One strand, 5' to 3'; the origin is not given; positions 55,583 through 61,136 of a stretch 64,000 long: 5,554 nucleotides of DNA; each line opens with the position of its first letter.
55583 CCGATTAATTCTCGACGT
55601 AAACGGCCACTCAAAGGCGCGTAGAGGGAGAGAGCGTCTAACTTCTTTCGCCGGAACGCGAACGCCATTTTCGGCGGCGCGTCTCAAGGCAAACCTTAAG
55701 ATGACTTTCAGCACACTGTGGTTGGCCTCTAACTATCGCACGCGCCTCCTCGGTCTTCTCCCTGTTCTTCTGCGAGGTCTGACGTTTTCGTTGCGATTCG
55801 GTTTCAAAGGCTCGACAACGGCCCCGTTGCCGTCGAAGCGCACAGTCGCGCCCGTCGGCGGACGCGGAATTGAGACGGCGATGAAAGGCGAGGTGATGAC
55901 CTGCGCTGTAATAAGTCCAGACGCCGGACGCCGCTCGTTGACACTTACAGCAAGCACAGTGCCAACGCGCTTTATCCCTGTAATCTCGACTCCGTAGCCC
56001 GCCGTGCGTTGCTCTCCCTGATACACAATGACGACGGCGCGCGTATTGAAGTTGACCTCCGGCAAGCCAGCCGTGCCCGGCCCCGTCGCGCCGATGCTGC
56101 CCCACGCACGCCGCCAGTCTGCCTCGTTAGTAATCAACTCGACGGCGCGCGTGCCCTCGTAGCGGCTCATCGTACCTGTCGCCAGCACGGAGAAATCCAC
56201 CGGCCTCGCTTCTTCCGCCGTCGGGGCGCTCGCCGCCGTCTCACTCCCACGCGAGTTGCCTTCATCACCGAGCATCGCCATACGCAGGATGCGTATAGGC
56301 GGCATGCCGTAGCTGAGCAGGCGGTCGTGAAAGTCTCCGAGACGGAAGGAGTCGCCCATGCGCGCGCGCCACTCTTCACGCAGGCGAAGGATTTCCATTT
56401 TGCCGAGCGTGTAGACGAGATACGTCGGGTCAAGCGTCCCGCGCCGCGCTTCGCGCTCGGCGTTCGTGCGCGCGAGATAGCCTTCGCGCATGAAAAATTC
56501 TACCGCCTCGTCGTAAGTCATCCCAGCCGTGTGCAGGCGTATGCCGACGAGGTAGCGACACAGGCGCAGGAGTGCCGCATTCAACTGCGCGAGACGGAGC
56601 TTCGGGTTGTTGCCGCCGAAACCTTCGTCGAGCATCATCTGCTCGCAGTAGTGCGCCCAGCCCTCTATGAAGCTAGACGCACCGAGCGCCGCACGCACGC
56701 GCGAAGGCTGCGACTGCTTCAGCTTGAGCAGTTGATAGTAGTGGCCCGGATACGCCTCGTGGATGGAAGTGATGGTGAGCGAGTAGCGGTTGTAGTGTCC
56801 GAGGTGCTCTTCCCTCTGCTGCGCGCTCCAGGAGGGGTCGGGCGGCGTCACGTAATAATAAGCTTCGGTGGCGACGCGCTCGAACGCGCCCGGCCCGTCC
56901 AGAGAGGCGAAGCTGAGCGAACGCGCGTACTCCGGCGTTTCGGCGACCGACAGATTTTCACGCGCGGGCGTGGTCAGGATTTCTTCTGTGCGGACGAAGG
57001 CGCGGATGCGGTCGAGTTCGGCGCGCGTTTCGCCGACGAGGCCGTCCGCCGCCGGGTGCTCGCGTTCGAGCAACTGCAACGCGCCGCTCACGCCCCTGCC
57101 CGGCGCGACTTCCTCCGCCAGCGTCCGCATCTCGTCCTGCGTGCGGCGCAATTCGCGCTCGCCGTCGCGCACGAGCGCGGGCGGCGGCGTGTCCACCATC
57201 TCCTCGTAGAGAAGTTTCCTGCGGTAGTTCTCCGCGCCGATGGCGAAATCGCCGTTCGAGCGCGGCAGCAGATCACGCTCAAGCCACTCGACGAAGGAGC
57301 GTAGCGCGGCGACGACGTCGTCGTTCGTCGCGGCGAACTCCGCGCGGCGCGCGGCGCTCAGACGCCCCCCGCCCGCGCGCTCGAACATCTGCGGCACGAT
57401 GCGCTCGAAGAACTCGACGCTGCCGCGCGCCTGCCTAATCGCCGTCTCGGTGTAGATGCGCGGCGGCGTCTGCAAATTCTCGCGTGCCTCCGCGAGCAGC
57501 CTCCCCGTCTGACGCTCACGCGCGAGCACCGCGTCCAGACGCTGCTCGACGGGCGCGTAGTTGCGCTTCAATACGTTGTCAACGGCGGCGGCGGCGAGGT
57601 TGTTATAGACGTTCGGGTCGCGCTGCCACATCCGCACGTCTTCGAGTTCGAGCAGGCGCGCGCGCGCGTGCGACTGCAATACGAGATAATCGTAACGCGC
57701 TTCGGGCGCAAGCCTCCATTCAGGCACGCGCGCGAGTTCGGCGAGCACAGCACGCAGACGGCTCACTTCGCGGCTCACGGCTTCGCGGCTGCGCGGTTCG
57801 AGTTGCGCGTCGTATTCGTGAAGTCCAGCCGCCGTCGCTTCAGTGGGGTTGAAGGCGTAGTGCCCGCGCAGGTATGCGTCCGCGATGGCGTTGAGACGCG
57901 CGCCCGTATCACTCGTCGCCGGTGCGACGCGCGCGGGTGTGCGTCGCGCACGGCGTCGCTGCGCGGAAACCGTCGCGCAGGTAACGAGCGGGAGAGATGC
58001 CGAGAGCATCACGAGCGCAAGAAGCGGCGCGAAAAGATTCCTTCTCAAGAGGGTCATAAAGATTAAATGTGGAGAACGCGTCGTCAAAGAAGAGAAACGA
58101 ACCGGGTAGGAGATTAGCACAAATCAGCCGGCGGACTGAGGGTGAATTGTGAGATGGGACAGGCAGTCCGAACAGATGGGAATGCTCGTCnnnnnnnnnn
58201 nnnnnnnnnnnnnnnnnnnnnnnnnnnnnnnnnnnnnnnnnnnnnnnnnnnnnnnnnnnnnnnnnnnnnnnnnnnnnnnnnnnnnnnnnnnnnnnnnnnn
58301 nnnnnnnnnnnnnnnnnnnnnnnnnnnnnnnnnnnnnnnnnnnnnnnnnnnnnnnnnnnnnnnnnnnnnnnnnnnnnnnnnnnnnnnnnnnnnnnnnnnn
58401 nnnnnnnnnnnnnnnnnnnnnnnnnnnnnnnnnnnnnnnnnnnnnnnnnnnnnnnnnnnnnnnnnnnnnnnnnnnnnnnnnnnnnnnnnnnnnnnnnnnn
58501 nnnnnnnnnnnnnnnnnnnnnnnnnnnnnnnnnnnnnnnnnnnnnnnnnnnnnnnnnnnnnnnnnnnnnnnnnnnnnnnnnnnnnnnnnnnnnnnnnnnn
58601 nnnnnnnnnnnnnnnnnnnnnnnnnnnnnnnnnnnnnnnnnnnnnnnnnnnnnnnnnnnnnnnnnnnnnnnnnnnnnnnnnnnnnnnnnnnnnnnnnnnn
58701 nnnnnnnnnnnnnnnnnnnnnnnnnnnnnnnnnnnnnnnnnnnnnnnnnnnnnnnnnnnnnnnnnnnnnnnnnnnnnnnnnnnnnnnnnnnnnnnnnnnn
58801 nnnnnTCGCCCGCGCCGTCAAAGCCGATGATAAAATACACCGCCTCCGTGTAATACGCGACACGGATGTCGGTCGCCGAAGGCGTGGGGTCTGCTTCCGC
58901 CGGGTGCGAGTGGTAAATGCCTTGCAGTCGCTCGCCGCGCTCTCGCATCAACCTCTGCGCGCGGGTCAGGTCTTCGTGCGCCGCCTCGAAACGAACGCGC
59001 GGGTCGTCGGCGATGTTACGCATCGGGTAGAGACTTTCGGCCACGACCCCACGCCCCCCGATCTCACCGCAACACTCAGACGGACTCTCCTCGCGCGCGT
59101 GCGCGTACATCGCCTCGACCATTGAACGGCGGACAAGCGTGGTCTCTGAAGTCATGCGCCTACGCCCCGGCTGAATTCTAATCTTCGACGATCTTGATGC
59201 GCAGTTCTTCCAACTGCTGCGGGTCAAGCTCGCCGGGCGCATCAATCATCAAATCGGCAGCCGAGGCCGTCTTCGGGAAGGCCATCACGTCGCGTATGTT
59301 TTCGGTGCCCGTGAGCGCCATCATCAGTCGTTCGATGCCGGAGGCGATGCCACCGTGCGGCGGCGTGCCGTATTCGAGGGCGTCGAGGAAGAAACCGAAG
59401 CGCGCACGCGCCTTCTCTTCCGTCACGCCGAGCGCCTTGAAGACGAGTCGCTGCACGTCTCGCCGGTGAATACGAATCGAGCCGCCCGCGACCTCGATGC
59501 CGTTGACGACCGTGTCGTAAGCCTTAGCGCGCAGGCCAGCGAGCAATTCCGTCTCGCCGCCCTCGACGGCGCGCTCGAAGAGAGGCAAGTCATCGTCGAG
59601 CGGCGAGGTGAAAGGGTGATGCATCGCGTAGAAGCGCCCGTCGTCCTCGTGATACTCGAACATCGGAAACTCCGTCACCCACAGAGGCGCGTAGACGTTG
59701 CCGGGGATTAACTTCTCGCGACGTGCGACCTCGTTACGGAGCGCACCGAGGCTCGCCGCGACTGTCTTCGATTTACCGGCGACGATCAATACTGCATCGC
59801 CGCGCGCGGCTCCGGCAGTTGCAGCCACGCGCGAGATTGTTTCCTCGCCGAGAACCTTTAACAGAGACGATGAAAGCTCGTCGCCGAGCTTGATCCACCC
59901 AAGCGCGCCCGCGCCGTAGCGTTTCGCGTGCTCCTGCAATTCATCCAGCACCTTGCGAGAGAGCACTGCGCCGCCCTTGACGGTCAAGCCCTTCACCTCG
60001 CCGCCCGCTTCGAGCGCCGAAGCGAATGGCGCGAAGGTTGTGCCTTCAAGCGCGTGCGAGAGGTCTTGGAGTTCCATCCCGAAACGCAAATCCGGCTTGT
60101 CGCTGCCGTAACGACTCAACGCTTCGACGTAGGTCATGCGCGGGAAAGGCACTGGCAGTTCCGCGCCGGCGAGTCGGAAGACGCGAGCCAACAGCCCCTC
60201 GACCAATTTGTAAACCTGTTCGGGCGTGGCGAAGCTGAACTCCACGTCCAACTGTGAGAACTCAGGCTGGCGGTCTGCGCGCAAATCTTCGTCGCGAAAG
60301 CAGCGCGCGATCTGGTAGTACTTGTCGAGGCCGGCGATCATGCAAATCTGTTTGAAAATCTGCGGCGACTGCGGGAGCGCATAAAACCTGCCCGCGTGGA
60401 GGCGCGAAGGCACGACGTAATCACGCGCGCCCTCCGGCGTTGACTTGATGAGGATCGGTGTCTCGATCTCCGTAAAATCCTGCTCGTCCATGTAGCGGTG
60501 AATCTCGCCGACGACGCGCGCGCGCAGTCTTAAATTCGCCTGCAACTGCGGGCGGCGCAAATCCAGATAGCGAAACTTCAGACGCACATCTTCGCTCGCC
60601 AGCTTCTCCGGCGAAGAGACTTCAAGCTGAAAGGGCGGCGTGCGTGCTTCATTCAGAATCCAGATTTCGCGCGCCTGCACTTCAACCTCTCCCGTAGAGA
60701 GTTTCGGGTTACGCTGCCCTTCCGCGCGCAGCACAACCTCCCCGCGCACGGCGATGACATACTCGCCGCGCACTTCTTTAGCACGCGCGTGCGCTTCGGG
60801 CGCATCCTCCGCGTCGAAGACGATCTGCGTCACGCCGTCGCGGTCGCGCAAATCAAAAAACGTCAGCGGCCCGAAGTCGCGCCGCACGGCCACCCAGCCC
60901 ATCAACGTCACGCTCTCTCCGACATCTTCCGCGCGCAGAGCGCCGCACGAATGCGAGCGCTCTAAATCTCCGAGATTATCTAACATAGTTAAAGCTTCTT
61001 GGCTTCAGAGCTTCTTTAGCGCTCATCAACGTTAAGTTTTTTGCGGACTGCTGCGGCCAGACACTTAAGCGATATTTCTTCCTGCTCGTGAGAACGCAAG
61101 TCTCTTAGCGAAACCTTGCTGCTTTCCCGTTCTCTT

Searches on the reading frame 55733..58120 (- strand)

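Call 90: search_protein_families(library=pfam, proteins=[window:55733-58120:-])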
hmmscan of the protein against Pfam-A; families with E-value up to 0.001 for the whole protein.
window:55733-58120:- (795 aa): 2 families
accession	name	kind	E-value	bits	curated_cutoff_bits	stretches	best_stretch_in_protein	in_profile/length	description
PF05960.17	DUF885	-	1e-102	346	32.4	1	92-616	1-532/532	Bacterial protein of unknown function (DUF885)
PF14343.11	PrcB_C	-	1.9e-11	44.4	24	1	696-752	2-56/56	PrcB C-terminal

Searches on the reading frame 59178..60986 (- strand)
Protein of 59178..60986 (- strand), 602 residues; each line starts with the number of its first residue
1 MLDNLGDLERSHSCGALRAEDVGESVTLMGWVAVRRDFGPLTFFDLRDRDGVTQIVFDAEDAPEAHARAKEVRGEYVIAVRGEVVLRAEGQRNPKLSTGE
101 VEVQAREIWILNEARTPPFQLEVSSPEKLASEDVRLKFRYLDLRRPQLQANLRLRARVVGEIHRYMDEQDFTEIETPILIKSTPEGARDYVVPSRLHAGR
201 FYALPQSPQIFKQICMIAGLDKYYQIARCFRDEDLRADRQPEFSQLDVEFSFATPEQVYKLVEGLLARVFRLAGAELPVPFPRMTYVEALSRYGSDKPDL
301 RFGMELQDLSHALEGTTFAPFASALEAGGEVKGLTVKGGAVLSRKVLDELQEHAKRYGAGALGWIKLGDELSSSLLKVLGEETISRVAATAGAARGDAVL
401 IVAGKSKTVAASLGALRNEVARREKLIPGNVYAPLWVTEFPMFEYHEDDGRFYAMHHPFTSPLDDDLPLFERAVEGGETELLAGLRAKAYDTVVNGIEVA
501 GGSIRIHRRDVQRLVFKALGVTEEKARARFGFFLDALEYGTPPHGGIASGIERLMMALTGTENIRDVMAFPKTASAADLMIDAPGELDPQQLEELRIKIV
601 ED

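Call 90: search_protein_families(library=pfam, proteins=[window:59178-60986:-])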
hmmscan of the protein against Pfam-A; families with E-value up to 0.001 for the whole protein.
window:59178-60986:- (602 aa): 3 families
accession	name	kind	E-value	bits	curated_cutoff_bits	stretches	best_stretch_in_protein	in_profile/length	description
PF00152.25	tRNA-synt_2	-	2.2e-115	385.4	25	1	131-573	1-307/308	tRNA synthetases class II (D, K and N)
PF02938.19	GAD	-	1.1e-20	74.1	23.4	1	321-412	1-94/95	GAD domain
PF01336.31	tRNA_anti-codon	-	1.1e-13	51.3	27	1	26-111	1-75/75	OB-fold nucleic acid binding domain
